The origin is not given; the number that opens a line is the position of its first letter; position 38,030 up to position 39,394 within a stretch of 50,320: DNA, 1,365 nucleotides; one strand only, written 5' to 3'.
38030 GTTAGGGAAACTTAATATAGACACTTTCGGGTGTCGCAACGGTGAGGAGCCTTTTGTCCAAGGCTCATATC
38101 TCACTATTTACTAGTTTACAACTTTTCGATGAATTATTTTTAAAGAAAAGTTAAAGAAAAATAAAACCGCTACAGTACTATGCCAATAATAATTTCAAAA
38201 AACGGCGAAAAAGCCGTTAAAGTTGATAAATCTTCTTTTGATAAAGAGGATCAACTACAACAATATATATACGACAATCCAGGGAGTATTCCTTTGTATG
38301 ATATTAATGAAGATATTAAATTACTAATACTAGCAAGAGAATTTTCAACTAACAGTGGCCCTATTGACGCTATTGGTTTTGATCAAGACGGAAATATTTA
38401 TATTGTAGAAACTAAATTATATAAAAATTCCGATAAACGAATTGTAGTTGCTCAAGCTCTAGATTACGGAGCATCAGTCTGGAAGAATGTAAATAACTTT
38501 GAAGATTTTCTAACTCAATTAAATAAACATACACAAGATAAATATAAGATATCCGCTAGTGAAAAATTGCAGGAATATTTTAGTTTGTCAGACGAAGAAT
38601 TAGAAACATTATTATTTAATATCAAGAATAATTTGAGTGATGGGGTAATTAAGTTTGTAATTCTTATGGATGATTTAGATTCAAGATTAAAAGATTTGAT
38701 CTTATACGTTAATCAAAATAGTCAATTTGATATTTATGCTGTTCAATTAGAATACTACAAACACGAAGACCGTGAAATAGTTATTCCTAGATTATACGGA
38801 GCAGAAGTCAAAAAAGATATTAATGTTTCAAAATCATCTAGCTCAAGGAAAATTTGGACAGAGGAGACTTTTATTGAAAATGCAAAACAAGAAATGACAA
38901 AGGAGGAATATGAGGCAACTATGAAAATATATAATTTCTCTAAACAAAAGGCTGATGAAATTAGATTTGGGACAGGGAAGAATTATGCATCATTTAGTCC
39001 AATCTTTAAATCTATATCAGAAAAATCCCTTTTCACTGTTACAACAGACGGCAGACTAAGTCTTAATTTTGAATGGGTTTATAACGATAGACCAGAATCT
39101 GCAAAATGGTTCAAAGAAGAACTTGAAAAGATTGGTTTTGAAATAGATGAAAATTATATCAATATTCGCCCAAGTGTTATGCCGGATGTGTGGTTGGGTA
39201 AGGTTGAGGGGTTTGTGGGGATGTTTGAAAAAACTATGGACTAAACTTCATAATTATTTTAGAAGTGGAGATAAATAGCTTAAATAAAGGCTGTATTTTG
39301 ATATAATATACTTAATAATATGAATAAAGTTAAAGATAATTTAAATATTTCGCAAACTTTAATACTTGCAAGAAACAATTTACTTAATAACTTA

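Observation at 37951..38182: Second copy of the leader RNA; both copies sit in front of cassettes encoding PD-(D/E)xK nuclease-fold proteins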

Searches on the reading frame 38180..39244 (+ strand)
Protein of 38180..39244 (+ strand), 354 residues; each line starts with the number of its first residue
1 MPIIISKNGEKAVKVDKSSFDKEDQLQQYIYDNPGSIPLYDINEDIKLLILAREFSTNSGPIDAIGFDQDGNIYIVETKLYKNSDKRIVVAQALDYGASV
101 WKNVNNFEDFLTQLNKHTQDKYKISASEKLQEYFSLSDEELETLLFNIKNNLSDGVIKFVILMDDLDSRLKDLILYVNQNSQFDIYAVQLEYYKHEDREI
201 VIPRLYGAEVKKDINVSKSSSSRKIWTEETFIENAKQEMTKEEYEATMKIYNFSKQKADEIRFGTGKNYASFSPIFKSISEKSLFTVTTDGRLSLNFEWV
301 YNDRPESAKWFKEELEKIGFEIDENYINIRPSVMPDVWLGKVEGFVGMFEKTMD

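Call 12: search_protein_families(library=pfam, proteins=[window:38180-39244:+], max_evalue=0.01)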
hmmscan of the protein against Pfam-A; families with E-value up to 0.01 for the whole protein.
window:38180-39244:+ (354 aa): 1 family
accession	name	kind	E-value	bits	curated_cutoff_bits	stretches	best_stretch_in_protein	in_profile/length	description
PF01939.22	NucS_C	-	0.0094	16.4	24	0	50-81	22-53/124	Endonuclease NucS C-terminal domain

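Call 28: search_protein_families(library=pfam, alignment_id=A2, max_evalue=0.001)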
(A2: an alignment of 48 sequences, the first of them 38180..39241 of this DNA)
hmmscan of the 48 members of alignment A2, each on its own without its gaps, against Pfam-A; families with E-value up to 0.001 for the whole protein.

A. member 1, window:38180-39241:+ (354 aa): 0 families

B. families by the number of members that match (of 48 scanned): 30 families (the first 25 are shown)
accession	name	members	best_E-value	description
PF13365.12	Trypsin_2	3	5.9e-17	Trypsin-like peptidase domain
PF12869.13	tRNA_anti-like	2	6.7e-29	tRNA_anti-like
PF01555.25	N6_N4_Mtase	1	2.6e-52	DNA methylase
PF07669.17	Eco57I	1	2.3e-29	Eco57I restriction-modification methylase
PF11611.13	DUF4352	1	1.2e-24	Domain of unknown function (DUF4352)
PF02384.22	N6_Mtase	1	5.9e-23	N-6 DNA Methylase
PF04471.18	Mrr_cat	1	1.7e-22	Restriction endonuclease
PF18153.7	Cap15_CD_rec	1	3.6e-22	Cap15, cyclic dinucleotide receptor domain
PF14373.11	Imm_superinfect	1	2e-16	Superinfection immunity protein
PF13020.12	NOV_C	1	1.7e-13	Protein NO VEIN, C-terminal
PF01471.23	PG_binding_1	1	1.8e-13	Putative peptidoglycan binding domain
PF20473.4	MmeI_Mtase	1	5.7e-13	MmeI, DNA-methyltransferase domain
PF00089.32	Trypsin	1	2.1e-11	Trypsin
PF09397.16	FtsK_gamma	1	9.8e-10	Ftsk gamma domain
PF22722.2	NA-iREase1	1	2e-09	NACHT-associated inactive Restriction Endonuclease 1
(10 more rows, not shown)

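Call 33: find_homologous_proteins(query=window:38180-39241:+)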
Query window:38180-39241:+ (354 aa): 1484 proteins with E <= 0.001 among 3565 candidates; the best 120 are listed.
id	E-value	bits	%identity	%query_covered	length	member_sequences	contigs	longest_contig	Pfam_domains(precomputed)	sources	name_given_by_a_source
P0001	1.1e-228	776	100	100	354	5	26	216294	-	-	-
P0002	2.4e-200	683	86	100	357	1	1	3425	-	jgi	-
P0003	2.6e-178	611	77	98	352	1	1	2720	-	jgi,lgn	jgi:hypothetical protein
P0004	2.5e-172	591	74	99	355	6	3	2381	-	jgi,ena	-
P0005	2.7e-169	581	83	87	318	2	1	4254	-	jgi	-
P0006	2.5e-168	578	73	100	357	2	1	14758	-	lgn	-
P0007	9.6e-141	487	62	100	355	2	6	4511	-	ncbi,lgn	-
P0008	1.8e-139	483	63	100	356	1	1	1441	-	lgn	-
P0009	1.9e-139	483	63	99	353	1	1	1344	-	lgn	-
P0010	5.1e-139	481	62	100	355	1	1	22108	-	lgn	-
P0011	6.0e-139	481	62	99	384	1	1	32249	-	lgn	-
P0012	6.4e-139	481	62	100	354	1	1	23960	-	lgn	-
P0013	1.5e-137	477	62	100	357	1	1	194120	-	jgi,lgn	jgi:hypothetical protein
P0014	3.7e-137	475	62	99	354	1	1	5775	-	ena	-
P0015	8.3e-137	474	62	100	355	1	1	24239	-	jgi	jgi:hypothetical protein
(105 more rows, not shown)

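Call 34: find_encoding_contigs(protein=P0002, flank=3000, max_places=3)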
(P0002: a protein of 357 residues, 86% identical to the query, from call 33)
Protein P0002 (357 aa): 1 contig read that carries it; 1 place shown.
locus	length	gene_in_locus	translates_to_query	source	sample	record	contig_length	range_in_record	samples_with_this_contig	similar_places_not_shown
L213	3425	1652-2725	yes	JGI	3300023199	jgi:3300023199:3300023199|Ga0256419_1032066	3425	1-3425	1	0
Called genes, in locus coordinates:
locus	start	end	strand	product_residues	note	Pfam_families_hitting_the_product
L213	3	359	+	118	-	?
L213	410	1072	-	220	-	-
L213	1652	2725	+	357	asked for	-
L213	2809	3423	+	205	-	?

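Call 35: find_encoding_contigs(protein=P0006, flank=3000, max_places=3)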
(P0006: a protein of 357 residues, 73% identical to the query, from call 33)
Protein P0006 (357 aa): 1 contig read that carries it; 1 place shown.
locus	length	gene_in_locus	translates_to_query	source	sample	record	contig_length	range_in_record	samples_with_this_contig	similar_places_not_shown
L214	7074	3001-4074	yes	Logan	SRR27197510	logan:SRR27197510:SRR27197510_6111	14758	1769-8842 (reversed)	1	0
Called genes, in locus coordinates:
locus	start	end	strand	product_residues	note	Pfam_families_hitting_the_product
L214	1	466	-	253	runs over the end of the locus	PF01555:N6_N4_Mtase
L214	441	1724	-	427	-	PF01555:N6_N4_Mtase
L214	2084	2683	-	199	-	-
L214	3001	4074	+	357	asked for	-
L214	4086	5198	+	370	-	PF02615:Ldh_2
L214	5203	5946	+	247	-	PF00106:adh_short, PF01370:Epimerase (weak), PF08659:KR, PF13460:NAD_binding_10 (weak), PF13561:adh_short_C2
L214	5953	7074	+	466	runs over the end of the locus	PF00202:Aminotran_3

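Call 36: find_encoding_contigs(protein=P0003, flank=3000, max_places=3)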
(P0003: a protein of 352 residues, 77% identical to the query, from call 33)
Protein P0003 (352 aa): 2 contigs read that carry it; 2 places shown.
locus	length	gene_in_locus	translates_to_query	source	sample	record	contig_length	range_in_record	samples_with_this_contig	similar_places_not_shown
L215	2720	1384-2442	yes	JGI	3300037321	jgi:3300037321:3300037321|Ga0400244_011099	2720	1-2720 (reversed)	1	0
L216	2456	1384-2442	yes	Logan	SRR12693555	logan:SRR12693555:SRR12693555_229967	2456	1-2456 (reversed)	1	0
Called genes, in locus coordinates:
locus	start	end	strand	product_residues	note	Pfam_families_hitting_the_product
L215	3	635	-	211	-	?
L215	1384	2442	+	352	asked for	-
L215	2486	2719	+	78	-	?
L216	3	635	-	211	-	?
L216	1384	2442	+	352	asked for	-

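Call 37: find_encoding_contigs(protein=P0004, flank=3000, max_places=3)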
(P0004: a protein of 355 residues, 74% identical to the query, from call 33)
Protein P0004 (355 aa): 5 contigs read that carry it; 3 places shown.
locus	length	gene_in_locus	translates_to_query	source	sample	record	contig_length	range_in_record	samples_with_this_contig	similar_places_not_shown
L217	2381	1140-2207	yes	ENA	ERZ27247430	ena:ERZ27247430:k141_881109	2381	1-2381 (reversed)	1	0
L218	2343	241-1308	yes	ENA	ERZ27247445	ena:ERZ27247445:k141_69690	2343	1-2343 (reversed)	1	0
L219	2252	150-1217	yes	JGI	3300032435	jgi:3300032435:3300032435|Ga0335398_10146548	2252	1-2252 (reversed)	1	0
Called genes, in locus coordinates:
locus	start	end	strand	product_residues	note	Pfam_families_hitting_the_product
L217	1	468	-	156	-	?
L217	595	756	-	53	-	-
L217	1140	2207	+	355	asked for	-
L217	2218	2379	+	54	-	?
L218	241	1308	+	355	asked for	-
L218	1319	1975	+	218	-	-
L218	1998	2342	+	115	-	?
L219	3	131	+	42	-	?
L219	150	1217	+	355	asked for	-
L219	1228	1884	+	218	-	-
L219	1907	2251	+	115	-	?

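Call 40: find_related_loci(query=window:38180-39241:+, collection=genome_contigs, flank=2500)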
Query window:38180-39241:+ (354 aa) in genome_contigs; peptide patterns used: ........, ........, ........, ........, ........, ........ (x = any residue, [..] = any of these).
54 stretches matched a pattern; 1 encode a relative of the query (tblastn E <= 1e-3); 1 distinct loci.
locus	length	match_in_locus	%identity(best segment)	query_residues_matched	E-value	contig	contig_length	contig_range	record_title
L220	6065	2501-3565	46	1-354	2e-104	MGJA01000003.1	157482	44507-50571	MAG: Candidatus Yanofskybacteria bacterium RIFCSPHIGHO2_01_FULL_41_21 rifcsphigho2_01_scaffold_127, whole genome shotgun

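Call 42: find_related_loci(query=A3, collection=genome_contigs, flank=2500)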
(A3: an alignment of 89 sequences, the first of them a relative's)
Query A3 (354 aa) in genome_contigs; peptide patterns used: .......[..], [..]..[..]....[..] (x = any residue, [..] = any of these).
171 stretches matched a pattern; 138 encode a relative of the query (tblastn E <= 1e-3); the best 80 are kept; 80 distinct loci.
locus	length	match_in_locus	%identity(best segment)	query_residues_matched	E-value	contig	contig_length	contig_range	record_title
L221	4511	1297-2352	62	1-353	5e-152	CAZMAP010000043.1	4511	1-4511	MAG TPA_asm: uncultured Candidatus Saccharibacteria bacterium isolate SRP286056_co2_598 genome assembly, contig: NODE_33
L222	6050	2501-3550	63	1-353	1e-145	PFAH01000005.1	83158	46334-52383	MAG: Candidatus Colwellbacteria bacterium CG10_big_fil_rev_8_21_14_0_10_42_22 CG10_8_21_14_0.10_scaffold_136_c, whole ge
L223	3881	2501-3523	63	1-342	3e-144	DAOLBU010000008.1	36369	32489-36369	MAG TPA_asm: Candidatus Paceibacterota bacterium isolate AMR_MDS_0110 NODE_441_length_36369_cov_4.397588, whole genome s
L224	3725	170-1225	61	1-353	1e-146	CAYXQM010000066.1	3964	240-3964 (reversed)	MAG TPA_asm: uncultured Candidatus Saccharibacteria bacterium isolate SRP178699_co1_498 genome assembly, contig: NODE_35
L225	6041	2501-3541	60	1-348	2e-140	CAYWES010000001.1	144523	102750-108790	MAG TPA_asm: uncultured Candidatus Saccharibacteria bacterium isolate SRP344714_co1_349 genome assembly, contig: NODE_25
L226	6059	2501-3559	58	1-354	2e-138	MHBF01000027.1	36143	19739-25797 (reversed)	MAG: Lentisphaerae bacterium GWF2_44_16 gwf2_scaffold_1484, whole genome shotgun sequence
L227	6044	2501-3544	61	1-346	4e-137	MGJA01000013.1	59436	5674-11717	MAG: Candidatus Yanofskybacteria bacterium RIFCSPHIGHO2_01_FULL_41_21 rifcsphigho2_01_scaffold_675, whole genome shotgun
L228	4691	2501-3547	59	1-353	2e-137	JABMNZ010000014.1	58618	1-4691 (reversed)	MAG: Parcubacteria group bacterium isolate bin.251 k141_3076022, whole genome shotgun sequence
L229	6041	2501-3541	60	1-350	4e-137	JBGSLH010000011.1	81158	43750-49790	MAG: Candidatus Paceibacteria bacterium isolate JTS-AC200 k141_4027333, whole genome shotgun sequence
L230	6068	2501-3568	61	1-353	2e-135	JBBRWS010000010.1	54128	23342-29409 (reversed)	MAG: Candidatus Paceibacteria bacterium isolate La4_metabat2.065 La4_metabat2.065_K_2436298_L_54128_cov_55.9776, whole g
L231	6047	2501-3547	58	1-353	9e-136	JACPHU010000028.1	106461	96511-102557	MAG: Candidatus Uhrbacteria bacterium isolate NC_groundwater_422_Ag_B-0.1um_45_124 GD18-4_B1_scaffold_2080661, whole gen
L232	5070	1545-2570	62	1-342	3e-134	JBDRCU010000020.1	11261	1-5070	MAG: Parcubacteria group bacterium isolate MEGAHIT-group-1.202 k141_13455182, whole genome shotgun sequence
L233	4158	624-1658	57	1-347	7e-134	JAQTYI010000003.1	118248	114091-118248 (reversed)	MAG: Candidatus Portnoybacteria bacterium isolate STC_33 NODE_368_length_118248_cov_6.024280_Sandtown_C, whole genome sh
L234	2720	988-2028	57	1-351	5e-140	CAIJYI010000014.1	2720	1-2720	uncultured bacterium isolate KR_bin-0332 genome assembly, contig: bin-0332:14/45, whole genome shotgun sequence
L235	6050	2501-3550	56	1-346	7e-132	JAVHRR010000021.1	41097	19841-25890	MAG: Candidatus Paceibacterota bacterium isolate WB02no4_35_12 NODE_291_length_41097_cov_7.472345, whole genome shotgun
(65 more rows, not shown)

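Call 58: predict_structure(alignment_id=A3)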
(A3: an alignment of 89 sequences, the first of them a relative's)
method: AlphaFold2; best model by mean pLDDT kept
length: 354 residues; sequences in the alignment: 89
mean_pLDDT: 77.8   pTM: 0.54
mean pLDDT of the five models: 77.8, 75.1, 69.8, 69.7, 69.7
residues with pLDDT >= 90: 109; 70-90: 131; 50-70: 99; < 50: 15
segments of 3 or more residues with pLDDT < 50: 212-223
pLDDT, mean of each block of 10 residues (from residue 1): 57 58 68 64 68 81 86 80 63 74 70 85 87 90 88 79 69 61 67 55 57 38 72 94 96 96 83 93 93 92 92 95 85 91 94 81
secondary structure, 60 per line:
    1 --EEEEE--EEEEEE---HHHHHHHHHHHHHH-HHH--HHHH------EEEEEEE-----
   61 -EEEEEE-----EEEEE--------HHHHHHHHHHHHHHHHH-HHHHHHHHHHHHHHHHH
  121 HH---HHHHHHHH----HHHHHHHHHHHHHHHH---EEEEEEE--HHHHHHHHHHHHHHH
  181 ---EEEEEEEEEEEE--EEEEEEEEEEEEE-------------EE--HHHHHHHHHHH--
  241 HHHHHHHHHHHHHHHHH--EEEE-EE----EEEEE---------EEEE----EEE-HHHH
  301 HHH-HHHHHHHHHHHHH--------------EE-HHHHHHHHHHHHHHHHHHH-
elements in order: E3-7 E10-15 H19-32 H39-42 E49-55 E62-67 E73-77 H86-102 H104-122 H126-133 H138-153 E157-163 H166-180 E184-195 E198-210 H228-238 H241-257 E260-263 E271-275 E285-288 E293-295 H297-303 H305-317 H335-353

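Call 63: fold_search(model_id=the predicted structure, library=pdb)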
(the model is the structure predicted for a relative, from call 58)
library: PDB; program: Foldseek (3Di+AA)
matches with E <= 10: 272; with E <= 0.001: 0
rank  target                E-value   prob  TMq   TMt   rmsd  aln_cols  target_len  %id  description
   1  2vld_A                4.3e-02  0.87  0.19  0.27   8.7       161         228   16  crystal structure of a repair endonuclease from Pyrococcus abyssi (released 2009-05-19)
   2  5gke_A                5.1e-02  0.91  0.21  0.30  10.0       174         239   16  Structure of EndoMS-dsDNA1 complex (released 2016-11-02)
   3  8wl6                  5.7e-02  0.33  0.12  0.04  12.7       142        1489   12  Structure of 1,3-beta-glucan synthase component FKS1 (released 2025-02-19)
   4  6rme_E                6.1e-02  0.13  0.13  0.12  12.6       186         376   11  Structure of IMP bound Plasmodium falciparum IMP-nucleotidase mutant D172N (released 2020-07-08)
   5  2vld_B                6.4e-02  0.89  0.19  0.28   9.3       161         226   16  crystal structure of a repair endonuclease from Pyrococcus abyssi (released 2009-05-19)
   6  9wzt_A                8.1e-02  0.28  0.12  0.04  12.3       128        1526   13  Cryo-EM structure of Fks2 in apo state (released 2026-02-18)
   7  9wzv_A                8.6e-02  0.23  0.12  0.04  14.2       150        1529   13  Cryo-EM structure of Fks1 with intact active site (released 2026-02-18)
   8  6rmo_F                1.1e-01  0.13  0.14  0.14  12.4       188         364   11  Structure of Plasmodium falciparum IMP-nucleotidase (released 2020-07-15)
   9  6rmo_I                1.1e-01  0.08  0.12  0.10  16.6       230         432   13  Structure of Plasmodium falciparum IMP-nucleotidase (released 2020-07-15)
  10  6rmo_J                1.2e-01  0.12  0.13  0.12  12.7       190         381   11  Structure of Plasmodium falciparum IMP-nucleotidase (released 2020-07-15)
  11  7yuy_F                1.5e-01  0.15  0.11  0.04  13.9       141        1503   16  Structure of a mutated membrane-bound glycosyltransferase (released 2023-03-29)
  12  9wzu_A                1.6e-01  0.20  0.11  0.04  12.2       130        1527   12  Cryo-EM structure of Fks1 in complex with enfumafungin (released 2026-02-18)
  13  7xe4_F                1.6e-01  0.16  0.12  0.04  14.0       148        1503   16  structure of a membrane-bound glycosyltransferase (released 2023-03-29)
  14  9wzs_A                1.9e-01  0.20  0.12  0.04  12.2       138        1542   13  Cryo-EM structure of Fks2 in complex with enfumafungin (released 2026-02-18)
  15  6rmw_E                1.9e-01  0.11  0.13  0.12  12.1       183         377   12  Structure of N-terminal truncated IMP bound Plasmodium falciparum IMP-nucleotidase (released 2020-07-15)
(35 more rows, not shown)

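Call 72: search_protein_families(library=padloc, alignment_id=A2, max_evalue=0.001)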
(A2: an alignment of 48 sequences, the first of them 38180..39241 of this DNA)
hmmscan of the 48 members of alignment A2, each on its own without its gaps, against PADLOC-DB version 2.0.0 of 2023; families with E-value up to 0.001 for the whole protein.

A. member 1, window:38180-39241:+ (354 aa): 2 families
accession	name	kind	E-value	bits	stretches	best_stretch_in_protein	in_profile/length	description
PDLC04916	PDC-S11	-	1.8e-18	64.8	1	7-247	9-225/358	-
PDLC04944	PDC-S18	-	1.5e-10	38.9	1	4-103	4-93/307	-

B. families by the number of members that match (of 48 scanned): 168 families (the first 25 are shown)
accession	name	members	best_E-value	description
PDLC02959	RT-Protease_XI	3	1.9e-11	single gene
PDLC02960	RT-Protease_XI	3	5.8e-11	single gene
PDLC04916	PDC-S11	2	3.5e-20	-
PDLC04944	PDC-S18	2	1.5e-10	-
PDLC03604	REase_MTase_IIG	1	7.5e-103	Type IIG restriction enzyme-methyltransferase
PDLC03633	MTase_III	1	2.7e-78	Type III methyltransferase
PDLC03339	MTase_II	1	1.9e-58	Type II methyltransferase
PDLC03354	MTase_II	1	3.4e-58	Type II methyltransferase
PDLC00702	Effector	1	1.3e-51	2TM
PDLC03636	MTase_III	1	9.6e-51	Type III methyltransferase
PDLC03644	MTase_III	1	3.8e-49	Type III methyltransferase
PDLC00694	Effector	1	1.3e-48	2TM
PDLC03300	MTase_II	1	2e-46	Type II methyltransferase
PDLC03371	MTase_II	1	3.3e-44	Type II methyltransferase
PDLC03638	MTase_III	1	5.3e-43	Type III methyltransferase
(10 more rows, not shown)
